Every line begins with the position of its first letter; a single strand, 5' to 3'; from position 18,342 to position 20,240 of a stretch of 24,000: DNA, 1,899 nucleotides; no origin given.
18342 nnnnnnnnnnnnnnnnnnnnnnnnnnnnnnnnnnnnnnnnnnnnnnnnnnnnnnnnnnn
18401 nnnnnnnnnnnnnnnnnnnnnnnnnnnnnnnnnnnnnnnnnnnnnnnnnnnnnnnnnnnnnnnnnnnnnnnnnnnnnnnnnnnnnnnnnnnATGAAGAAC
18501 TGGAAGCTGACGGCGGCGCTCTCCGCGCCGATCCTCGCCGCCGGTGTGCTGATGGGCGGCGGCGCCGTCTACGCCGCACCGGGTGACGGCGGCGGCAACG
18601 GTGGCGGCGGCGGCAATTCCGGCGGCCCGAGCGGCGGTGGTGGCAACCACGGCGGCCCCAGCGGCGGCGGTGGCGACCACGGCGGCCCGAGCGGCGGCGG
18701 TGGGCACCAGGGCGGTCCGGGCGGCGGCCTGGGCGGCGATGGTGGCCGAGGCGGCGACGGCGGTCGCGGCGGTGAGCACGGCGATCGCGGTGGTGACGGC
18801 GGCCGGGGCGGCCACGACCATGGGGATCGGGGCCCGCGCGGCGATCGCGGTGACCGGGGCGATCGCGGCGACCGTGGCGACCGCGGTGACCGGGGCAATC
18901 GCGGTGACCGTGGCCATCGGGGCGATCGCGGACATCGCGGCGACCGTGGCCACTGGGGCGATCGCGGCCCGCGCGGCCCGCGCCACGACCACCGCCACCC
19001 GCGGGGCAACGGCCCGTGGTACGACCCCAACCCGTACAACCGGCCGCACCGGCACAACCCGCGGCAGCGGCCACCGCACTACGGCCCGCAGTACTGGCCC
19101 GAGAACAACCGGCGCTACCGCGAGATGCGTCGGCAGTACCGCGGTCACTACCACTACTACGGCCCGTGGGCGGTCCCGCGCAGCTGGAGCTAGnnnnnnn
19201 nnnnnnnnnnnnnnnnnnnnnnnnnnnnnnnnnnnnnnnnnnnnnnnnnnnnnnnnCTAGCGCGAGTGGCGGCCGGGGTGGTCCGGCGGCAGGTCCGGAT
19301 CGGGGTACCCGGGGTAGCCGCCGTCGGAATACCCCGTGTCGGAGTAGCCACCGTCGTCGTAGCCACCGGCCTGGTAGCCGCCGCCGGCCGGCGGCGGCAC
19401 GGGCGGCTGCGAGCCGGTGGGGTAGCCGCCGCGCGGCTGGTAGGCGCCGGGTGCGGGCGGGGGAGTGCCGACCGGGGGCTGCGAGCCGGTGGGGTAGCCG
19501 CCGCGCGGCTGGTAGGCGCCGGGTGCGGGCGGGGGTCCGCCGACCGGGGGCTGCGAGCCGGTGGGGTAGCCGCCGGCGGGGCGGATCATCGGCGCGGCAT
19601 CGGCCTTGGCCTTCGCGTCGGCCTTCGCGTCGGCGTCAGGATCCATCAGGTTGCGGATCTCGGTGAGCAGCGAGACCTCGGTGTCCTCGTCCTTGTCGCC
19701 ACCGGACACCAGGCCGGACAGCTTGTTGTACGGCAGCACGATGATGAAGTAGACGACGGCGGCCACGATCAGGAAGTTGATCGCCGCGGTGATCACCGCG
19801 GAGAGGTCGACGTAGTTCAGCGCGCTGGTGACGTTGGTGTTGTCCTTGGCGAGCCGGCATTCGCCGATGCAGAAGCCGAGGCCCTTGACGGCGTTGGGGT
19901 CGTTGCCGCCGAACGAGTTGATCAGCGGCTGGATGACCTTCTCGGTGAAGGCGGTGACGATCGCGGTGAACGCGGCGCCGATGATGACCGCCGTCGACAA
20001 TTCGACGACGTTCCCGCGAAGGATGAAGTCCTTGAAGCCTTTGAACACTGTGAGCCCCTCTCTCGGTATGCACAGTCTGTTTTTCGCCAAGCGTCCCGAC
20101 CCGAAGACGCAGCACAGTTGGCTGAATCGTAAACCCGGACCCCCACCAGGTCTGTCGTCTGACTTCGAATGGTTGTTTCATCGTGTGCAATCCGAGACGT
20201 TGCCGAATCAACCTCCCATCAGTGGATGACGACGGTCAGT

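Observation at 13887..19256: Six-gene same-strand insertion between moaB2 and mscL: tandem MspA-like porins, three extreme low-complexity exported products and a dedicated ABC exporter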

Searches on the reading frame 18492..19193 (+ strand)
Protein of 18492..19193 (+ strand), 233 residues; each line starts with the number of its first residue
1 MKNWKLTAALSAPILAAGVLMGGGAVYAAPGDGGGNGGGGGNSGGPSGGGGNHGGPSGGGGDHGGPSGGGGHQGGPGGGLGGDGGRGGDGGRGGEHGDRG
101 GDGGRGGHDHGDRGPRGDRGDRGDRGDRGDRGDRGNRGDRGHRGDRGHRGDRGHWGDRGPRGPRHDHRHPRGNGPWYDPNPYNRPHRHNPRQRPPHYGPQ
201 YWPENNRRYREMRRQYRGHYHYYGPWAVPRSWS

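Call 6: search_protein_families(library=pfam, proteins=[window:18492-19193:+], max_evalue=0.01)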
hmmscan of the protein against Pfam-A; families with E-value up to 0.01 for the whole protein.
window:18492-19193:+ (233 aa): 0 families

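Call 7: search_protein_families(library=ncbifam, proteins=[window:18492-19193:+], max_evalue=0.01)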
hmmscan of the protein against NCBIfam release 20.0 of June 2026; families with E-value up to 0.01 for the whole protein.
window:18492-19193:+ (233 aa): 1 family
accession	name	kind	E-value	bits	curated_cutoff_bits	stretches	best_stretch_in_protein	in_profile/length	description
NF038330.1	adhesin_SclA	exception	0.00089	19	400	1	45-193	114-262/405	LPXTG-anchored collagen-like adhesin Scl1/SclA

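Call 74: search_protein_representatives(protein=window:18492-19193:+)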
Query: 233 residues. Proteins with E-value up to 0.001 (for the whole library): 11742; up to 1e-10: 1702; up to 1e-30: 22. The best 150 are listed.
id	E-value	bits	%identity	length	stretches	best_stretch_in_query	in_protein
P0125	1.9e-49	185.0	49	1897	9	111-167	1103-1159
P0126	7.6e-48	179.7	46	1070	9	106-162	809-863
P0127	2.2e-42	161.7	46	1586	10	109-165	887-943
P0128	8.4e-41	156.6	43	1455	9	75-166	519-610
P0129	7.5e-40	153.4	48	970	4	44-164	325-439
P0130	1.5e-39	152.5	46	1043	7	61-164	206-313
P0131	1.3e-38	149.4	43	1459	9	97-163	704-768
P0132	5.2e-38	147.4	43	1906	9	55-162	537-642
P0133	2.3e-37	145.3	45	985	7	101-172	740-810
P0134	1.2e-36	142.9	38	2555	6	30-159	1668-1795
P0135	3.2e-36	141.5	40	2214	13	94-165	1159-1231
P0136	1.4e-33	132.9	46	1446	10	90-166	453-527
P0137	1.5e-33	132.8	43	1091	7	79-158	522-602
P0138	2.2e-33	132.2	39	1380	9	75-163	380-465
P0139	7.2e-33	130.5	48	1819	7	67-164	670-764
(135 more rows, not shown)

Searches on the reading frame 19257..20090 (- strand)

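Call 6: search_protein_families(library=pfam, proteins=[window:19257-20090:-], max_evalue=0.01)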
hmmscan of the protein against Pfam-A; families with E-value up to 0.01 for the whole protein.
window:19257-20090:- (277 aa): 1 family
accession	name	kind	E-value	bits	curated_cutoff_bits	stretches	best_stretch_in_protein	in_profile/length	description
PF01741.23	MscL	-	6.5e-30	104.5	27.4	1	16-149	2-122/123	Large-conductance mechanosensitive channel, MscL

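Call 7: search_protein_families(library=ncbifam, proteins=[window:19257-20090:-], max_evalue=0.01)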
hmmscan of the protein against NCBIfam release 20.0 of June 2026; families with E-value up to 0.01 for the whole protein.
window:19257-20090:- (277 aa): 8 families
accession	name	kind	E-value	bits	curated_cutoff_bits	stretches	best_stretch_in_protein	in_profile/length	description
NF001842.0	PRK00567.1-3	equivalog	1.3e-39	135.6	146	1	16-159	2-133/147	large-conductance mechanosensitive channel protein MscL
NF010557.0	PRK13952.1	equivalog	2.3e-19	69.9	159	1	15-149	3-138/142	large conductance mechanosensitive channel protein MscL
TIGR00220.1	mscL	equivalog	3.6e-19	69.2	71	1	16-149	2-124/127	large conductance mechanosensitive channel protein MscL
NF001843.0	PRK00567.1-4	equivalog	6.1e-17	62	142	1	14-150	2-131/135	large-conductance mechanosensitive channel protein MscL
NF010560.0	PRK13955.1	equivalog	4.5e-15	55.8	180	1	16-155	2-128/132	large conductance mechanosensitive channel protein MscL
NF010559.0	PRK13954.1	equivalog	1.9e-14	54.2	176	1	16-149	2-116/120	large conductance mechanosensitive channel protein MscL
NF010558.0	PRK13953.1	equivalog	7.7e-13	48.6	197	1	15-149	4-123/128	large conductance mechanosensitive channel protein MscL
NF001841.0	PRK00567.1-1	equivalog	3.7e-12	46.6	225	1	14-150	2-131/137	large-conductance mechanosensitive channel protein MscL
